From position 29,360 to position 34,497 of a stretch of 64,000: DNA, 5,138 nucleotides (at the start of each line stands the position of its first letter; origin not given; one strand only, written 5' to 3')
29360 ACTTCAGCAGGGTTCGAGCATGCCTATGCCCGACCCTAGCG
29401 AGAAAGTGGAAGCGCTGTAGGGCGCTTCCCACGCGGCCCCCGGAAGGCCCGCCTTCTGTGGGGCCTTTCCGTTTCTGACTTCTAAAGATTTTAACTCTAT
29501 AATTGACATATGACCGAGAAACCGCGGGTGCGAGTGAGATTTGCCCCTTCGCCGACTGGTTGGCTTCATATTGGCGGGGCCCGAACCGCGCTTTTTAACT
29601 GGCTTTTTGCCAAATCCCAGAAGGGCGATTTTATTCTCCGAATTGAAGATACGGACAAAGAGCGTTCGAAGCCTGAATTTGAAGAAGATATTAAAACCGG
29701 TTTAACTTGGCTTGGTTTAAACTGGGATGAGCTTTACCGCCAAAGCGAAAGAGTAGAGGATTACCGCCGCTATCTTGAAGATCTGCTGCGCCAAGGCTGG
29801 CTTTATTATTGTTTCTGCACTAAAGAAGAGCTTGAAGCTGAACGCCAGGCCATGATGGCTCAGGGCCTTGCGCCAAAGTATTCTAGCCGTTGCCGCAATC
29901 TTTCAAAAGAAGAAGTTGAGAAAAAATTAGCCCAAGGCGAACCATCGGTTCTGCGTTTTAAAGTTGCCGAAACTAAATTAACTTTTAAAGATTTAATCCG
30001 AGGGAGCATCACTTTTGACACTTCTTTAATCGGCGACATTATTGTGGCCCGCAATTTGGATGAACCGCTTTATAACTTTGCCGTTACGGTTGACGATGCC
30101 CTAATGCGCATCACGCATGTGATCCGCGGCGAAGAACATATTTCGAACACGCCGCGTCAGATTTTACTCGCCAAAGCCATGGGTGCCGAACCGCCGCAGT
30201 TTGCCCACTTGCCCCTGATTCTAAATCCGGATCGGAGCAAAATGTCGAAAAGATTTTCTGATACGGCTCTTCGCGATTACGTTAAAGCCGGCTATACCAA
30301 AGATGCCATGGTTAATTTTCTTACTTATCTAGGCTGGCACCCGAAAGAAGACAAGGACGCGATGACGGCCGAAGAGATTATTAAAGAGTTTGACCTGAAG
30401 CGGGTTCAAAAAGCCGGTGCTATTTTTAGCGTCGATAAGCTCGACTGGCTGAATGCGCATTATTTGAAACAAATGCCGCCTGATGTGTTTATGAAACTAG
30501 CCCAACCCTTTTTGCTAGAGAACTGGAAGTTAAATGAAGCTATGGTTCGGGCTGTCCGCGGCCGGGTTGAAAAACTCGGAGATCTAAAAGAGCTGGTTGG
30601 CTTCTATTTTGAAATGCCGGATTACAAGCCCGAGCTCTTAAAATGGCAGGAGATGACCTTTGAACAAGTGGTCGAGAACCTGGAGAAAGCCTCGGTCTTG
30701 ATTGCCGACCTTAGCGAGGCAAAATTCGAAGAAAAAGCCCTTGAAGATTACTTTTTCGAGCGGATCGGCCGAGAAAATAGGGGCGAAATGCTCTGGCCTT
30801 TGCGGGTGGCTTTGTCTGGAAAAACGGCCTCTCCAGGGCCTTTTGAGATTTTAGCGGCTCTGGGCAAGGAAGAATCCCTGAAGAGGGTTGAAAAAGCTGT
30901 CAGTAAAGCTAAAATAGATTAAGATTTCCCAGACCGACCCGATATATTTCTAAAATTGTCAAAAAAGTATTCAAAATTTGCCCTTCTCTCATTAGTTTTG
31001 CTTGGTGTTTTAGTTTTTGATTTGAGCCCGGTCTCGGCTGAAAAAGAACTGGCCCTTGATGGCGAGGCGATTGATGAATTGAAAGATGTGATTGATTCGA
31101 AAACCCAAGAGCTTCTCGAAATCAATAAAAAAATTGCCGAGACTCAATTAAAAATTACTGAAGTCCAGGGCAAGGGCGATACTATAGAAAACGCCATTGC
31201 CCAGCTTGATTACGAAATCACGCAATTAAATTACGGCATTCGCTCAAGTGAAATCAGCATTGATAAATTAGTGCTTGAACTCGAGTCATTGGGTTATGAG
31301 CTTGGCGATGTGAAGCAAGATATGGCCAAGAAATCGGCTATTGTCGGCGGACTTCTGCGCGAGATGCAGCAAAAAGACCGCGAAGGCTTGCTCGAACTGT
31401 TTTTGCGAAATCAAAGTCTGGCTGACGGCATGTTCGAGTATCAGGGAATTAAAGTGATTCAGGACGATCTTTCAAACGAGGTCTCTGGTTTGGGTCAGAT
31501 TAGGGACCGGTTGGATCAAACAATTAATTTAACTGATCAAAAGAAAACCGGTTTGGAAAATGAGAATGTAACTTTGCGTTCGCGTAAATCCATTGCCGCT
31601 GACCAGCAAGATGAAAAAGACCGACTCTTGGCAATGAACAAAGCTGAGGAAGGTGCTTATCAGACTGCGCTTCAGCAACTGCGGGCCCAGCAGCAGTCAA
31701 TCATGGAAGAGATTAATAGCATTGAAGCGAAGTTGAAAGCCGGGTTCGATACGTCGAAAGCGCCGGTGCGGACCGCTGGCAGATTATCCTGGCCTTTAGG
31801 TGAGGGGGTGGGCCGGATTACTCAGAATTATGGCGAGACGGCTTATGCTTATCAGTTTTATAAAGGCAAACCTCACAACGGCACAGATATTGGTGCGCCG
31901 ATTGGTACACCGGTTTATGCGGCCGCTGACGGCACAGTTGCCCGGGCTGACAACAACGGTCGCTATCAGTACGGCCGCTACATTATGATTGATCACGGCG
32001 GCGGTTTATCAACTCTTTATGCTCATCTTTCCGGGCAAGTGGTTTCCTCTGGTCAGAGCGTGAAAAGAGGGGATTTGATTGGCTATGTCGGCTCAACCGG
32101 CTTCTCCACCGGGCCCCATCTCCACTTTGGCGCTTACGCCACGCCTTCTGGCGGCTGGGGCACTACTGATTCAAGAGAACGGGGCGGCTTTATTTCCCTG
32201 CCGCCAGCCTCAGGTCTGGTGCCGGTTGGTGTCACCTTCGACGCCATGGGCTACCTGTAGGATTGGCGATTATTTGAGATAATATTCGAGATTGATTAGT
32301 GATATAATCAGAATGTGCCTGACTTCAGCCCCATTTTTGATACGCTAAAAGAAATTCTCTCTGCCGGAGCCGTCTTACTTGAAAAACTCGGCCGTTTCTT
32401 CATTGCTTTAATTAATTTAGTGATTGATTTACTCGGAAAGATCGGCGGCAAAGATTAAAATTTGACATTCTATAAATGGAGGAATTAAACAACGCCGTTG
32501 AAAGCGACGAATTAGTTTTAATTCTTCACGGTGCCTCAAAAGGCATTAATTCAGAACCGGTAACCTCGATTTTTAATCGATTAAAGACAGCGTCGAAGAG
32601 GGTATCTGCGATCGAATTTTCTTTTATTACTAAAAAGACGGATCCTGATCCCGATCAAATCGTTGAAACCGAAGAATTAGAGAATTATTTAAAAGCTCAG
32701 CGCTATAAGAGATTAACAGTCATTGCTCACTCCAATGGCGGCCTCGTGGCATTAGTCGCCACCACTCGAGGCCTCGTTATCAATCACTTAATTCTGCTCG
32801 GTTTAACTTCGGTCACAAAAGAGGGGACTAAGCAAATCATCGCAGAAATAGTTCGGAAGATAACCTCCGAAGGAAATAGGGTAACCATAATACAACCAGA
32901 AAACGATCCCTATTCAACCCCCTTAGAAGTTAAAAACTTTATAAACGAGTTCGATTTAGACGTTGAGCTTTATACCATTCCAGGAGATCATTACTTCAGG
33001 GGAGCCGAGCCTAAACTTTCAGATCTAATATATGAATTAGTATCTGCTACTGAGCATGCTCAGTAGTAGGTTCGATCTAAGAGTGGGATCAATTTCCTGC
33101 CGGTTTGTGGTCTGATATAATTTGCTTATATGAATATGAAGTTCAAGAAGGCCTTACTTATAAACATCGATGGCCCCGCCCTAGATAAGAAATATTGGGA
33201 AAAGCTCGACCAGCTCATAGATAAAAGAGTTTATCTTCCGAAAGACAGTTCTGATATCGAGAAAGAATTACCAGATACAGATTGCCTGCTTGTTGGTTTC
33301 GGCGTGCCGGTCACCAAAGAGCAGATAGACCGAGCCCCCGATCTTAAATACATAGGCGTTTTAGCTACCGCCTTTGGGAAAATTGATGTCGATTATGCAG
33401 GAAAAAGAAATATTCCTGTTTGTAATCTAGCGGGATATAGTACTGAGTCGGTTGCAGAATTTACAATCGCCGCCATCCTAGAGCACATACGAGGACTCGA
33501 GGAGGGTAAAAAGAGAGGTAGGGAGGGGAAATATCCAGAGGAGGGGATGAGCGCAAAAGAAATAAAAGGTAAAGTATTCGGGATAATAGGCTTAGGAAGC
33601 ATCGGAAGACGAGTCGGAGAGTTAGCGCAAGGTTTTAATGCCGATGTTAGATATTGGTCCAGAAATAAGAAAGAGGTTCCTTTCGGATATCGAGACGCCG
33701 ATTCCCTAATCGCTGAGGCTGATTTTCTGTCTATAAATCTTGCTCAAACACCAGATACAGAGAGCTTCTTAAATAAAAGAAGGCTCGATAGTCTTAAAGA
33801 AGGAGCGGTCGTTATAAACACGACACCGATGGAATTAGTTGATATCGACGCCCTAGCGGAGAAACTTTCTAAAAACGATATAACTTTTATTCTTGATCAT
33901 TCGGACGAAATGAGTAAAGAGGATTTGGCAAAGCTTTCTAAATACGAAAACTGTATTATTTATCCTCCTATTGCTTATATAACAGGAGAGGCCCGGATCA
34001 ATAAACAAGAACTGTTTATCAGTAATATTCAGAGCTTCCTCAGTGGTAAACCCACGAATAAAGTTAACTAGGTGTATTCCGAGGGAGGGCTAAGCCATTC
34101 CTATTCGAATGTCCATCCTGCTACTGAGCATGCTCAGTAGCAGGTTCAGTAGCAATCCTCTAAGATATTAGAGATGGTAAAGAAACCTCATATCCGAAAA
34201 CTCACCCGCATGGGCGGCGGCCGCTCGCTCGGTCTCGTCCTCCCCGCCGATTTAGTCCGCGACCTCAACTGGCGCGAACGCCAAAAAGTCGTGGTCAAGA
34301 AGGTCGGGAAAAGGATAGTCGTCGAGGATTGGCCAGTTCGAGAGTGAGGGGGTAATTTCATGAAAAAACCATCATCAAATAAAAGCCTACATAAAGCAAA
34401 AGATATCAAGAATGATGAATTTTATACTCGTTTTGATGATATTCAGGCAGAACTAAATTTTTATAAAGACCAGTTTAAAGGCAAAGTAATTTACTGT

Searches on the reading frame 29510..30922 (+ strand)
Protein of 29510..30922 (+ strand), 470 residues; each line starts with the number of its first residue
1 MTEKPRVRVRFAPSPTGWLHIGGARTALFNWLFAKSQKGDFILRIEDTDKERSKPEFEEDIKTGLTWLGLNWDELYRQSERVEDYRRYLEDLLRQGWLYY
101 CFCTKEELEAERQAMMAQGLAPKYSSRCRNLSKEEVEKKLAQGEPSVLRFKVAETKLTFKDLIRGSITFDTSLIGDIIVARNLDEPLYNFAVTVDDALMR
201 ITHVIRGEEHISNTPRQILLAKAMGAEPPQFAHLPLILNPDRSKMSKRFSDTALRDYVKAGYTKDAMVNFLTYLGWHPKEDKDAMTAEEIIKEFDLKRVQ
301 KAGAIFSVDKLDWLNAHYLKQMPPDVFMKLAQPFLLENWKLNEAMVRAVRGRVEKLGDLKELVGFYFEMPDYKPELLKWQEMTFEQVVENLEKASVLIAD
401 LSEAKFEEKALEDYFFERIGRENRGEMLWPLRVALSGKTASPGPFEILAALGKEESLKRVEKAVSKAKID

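Call 15: search_protein_families(library=pfam, proteins=[window:29510-30922:+], max_evalue=0.001)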
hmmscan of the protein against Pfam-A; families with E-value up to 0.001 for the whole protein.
window:29510-30922:+ (470 aa): 2 families
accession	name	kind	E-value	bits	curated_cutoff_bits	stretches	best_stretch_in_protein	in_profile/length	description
PF00749.27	tRNA-synt_1c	-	7.9e-106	354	23.4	1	7-313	2-314/314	tRNA synthetases class I (E and Q), catalytic domain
PF19269.4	Anticodon_2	-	8.9e-25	88.2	23.6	1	327-463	2-140/141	Anticodon binding domain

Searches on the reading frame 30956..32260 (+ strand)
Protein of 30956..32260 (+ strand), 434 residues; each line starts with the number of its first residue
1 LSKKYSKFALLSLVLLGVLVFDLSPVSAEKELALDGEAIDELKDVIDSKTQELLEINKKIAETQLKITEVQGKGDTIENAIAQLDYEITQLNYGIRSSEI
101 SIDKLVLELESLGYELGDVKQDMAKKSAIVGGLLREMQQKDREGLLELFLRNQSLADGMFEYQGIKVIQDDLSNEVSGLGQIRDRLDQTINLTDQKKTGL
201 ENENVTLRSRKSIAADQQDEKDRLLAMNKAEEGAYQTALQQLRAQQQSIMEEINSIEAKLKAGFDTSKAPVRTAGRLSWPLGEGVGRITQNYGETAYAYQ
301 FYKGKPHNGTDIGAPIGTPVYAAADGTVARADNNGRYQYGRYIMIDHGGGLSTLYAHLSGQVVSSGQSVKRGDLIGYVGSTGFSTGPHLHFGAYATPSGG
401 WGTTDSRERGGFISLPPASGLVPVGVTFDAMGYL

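Call 16: search_protein_families(library=pfam, proteins=[window:30956-32260:+], max_evalue=0.001)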
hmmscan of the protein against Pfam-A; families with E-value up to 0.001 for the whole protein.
window:30956-32260:+ (434 aa): 1 family
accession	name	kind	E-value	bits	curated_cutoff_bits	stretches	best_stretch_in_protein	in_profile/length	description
PF01551.29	Peptidase_M23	-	2.2e-32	111.6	28.7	1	306-394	2-88/96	Peptidase family M23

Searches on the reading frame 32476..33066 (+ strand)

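Call 16: search_protein_families(library=pfam, proteins=[window:32476-33066:+], max_evalue=0.001)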
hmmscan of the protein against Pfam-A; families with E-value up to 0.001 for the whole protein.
window:32476-33066:+ (196 aa): 1 family
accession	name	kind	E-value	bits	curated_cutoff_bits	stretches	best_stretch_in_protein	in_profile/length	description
PF20408.4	Abhydrolase_11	-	1.1e-05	25.7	27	1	12-175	3-168/193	Alpha/beta hydrolase domain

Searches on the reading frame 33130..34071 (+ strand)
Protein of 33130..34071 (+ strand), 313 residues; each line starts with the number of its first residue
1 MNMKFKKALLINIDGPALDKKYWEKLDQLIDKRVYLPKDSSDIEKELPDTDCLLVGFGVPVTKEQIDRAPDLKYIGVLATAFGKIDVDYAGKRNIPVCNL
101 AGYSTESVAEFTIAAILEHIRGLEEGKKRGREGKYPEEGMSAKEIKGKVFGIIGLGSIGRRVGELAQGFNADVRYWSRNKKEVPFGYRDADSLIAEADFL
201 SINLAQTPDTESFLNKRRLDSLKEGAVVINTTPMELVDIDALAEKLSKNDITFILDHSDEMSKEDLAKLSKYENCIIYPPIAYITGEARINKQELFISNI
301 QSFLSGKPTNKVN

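Call 16: search_protein_families(library=pfam, proteins=[window:33130-34071:+], max_evalue=0.001)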
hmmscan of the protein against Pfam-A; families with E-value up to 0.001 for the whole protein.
window:33130-34071:+ (313 aa): 3 families
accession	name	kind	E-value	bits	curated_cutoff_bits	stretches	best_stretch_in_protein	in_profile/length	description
PF02826.25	2-Hacid_dh_C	-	4.7e-34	117.7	25.1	1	113-281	1-177/178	D-isomer specific 2-hydroxyacid dehydrogenase, NAD binding domain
PF00389.36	2-Hacid_dh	-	7.5e-22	77.9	24.6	1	25-313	14-134/134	D-isomer specific 2-hydroxyacid dehydrogenase, catalytic domain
PF03446.21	NAD_binding_2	-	8.4e-05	23.1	21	1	150-254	2-115/161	NAD binding domain of 6-phosphogluconate dehydrogenase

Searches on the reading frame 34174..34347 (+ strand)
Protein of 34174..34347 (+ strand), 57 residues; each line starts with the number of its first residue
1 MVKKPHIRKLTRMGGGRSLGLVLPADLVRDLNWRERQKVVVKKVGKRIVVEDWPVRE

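Call 120: search_protein_families(library=pfam, proteins=[window:34174-34347:+], max_evalue=0.05)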
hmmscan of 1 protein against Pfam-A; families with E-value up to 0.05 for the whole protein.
window:34174-34347:+ (57 aa): 1 family
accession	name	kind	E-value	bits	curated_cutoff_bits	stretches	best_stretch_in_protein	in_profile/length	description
PF04014.23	MazE_antitoxin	-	0.00017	21.9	24.7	1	15-51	4-41/48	Antidote-toxin recognition MazE, bacterial antitoxin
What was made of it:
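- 34174..34347 (+): 57-aa AbrB/MazE-like ORF, a tiny GC-rich islet at the left edge of the low-GC restriction-modification island. MazE_antitoxin scores 21.9, below the cut-off of 24.7 (call 120).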
